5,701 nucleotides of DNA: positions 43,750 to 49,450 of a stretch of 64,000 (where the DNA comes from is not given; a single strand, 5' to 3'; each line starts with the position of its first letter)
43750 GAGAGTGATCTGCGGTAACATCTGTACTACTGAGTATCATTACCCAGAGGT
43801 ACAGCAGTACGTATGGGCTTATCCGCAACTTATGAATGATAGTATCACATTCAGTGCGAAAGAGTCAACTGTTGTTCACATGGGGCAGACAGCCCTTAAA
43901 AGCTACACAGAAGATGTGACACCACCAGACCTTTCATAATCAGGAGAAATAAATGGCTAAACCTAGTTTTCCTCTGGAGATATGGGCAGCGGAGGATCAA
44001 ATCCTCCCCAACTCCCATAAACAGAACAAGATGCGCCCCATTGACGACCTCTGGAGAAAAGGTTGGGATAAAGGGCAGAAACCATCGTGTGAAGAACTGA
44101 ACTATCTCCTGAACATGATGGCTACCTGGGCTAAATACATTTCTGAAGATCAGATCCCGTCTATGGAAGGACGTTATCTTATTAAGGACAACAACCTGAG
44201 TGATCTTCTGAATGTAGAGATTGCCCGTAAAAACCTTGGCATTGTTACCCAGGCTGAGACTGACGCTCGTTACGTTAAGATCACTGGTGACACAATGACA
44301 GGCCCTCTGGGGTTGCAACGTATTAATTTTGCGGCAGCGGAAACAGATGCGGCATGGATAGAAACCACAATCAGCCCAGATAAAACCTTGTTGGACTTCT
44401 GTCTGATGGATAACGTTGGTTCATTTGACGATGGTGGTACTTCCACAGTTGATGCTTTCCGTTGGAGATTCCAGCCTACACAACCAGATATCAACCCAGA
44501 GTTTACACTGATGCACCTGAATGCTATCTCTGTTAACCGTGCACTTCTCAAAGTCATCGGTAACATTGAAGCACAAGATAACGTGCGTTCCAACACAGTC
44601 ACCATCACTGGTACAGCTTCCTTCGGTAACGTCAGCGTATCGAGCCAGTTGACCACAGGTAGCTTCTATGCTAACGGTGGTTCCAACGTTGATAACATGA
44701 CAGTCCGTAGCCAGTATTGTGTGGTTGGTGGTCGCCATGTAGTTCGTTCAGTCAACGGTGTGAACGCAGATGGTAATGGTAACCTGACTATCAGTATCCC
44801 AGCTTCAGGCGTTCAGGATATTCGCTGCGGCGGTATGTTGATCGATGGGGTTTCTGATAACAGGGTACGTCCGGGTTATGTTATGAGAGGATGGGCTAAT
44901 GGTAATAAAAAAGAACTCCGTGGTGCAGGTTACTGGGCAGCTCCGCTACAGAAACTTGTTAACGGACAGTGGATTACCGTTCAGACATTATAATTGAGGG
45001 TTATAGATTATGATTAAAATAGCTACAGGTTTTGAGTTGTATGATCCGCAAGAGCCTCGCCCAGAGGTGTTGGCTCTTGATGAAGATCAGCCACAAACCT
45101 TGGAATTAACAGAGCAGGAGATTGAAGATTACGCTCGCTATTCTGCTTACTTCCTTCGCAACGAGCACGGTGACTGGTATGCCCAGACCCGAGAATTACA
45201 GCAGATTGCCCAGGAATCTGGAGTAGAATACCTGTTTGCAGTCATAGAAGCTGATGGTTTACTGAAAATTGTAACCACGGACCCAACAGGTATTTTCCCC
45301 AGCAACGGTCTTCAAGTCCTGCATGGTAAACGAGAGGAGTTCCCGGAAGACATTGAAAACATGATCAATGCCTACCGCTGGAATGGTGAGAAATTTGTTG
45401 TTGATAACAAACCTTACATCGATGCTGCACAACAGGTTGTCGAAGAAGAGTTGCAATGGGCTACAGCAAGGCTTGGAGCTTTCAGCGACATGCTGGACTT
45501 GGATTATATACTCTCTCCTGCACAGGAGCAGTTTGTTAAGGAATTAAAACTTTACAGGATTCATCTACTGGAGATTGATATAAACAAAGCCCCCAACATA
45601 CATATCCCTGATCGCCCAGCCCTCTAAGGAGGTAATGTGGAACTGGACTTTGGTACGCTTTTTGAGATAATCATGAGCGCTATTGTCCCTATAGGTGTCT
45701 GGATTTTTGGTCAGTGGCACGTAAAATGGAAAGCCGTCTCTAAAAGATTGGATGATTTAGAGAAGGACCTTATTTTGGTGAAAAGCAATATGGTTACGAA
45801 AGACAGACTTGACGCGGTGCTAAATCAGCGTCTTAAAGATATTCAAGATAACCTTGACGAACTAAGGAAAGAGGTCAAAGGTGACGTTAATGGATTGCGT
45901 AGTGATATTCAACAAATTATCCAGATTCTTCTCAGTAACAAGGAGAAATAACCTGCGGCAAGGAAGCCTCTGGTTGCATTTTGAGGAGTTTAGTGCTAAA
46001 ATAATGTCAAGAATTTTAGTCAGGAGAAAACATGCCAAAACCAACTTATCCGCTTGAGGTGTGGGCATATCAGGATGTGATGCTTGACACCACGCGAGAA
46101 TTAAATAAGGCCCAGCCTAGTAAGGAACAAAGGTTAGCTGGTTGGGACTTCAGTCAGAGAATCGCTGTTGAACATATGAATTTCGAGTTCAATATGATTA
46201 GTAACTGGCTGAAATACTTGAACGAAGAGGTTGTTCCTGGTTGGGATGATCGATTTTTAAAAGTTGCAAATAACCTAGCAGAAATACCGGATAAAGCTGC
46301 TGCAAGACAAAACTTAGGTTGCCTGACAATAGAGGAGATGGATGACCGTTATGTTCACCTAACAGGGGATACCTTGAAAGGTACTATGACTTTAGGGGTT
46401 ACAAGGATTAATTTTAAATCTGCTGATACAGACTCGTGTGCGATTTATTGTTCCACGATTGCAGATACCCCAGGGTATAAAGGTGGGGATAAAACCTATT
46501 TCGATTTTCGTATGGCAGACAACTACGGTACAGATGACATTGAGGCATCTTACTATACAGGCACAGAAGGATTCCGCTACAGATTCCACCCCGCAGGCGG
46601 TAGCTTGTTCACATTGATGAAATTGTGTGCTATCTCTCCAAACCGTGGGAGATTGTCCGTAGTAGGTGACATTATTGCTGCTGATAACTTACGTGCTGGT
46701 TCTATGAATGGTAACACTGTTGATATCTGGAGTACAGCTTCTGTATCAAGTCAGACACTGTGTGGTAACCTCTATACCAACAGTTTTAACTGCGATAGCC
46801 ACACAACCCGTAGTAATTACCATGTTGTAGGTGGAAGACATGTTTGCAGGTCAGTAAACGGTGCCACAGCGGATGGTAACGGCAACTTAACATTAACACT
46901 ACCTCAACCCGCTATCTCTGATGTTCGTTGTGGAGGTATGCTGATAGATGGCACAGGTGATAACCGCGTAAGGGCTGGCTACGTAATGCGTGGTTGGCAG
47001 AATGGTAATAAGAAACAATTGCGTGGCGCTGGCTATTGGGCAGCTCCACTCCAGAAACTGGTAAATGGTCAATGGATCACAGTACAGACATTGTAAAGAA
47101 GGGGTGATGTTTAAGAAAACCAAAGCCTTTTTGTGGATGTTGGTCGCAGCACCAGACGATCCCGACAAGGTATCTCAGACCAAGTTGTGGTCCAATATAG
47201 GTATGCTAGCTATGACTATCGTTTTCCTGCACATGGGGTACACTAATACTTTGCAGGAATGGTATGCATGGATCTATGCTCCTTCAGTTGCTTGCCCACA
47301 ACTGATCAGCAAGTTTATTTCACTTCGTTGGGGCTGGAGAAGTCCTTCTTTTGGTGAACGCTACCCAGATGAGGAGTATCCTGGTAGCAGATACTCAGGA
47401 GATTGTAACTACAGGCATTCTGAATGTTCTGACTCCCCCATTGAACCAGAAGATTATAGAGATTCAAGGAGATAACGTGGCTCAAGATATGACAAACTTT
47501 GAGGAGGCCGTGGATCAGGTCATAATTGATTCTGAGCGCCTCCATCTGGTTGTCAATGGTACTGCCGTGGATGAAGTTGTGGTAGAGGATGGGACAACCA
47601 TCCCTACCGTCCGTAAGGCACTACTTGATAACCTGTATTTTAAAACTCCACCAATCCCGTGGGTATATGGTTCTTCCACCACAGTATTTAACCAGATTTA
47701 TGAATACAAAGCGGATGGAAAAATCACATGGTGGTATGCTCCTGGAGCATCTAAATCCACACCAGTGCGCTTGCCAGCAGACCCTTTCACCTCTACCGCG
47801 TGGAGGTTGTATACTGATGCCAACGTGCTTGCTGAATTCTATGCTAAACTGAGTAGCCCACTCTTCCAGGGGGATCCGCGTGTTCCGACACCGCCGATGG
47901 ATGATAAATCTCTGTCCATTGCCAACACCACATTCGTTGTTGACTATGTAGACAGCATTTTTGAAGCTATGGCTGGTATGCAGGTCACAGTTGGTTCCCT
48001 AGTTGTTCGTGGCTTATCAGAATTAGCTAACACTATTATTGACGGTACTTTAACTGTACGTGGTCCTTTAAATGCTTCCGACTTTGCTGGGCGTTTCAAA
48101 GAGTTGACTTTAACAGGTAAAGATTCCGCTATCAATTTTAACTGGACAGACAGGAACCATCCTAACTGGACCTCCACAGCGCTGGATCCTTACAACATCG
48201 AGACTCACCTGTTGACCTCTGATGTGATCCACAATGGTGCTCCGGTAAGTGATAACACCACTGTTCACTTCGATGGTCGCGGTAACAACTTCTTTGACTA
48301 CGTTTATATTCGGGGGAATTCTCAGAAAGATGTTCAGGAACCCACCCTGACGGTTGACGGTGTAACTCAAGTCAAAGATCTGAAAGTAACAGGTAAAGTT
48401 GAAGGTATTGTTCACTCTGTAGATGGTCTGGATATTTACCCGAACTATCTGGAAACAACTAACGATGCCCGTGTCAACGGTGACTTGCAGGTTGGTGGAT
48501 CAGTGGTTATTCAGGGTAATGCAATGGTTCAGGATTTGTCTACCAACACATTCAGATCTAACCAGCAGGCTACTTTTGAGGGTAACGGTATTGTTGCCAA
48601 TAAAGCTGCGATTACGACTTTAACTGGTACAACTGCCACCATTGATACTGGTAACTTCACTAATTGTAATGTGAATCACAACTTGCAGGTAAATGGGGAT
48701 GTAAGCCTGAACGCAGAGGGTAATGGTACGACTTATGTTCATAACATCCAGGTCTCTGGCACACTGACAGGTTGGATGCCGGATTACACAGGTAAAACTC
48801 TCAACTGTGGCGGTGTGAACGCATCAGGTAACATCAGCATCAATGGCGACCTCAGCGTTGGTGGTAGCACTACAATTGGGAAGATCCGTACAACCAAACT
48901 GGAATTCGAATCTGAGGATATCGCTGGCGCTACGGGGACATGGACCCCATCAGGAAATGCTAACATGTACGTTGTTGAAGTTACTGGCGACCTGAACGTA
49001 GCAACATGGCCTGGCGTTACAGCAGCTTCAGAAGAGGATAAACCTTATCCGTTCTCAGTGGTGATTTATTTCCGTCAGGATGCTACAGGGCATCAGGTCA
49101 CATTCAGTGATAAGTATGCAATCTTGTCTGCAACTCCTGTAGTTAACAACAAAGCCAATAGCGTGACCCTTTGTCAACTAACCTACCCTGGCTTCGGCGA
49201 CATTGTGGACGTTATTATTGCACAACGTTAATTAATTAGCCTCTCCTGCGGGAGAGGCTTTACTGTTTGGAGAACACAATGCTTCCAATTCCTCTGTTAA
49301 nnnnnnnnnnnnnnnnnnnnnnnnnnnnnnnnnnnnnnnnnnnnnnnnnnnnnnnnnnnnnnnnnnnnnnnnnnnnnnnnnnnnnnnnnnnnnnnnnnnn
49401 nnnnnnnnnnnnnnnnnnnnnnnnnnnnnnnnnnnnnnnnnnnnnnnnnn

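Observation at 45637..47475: Membrane-anchored small proteins interleaved with tail fiber genes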

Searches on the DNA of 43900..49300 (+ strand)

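Call 3: search_dna_similar(query=window:43900-49300:+, collection=phages, mode=near, max_rows=20)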
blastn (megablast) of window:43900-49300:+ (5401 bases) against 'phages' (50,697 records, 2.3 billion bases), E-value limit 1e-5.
No match.
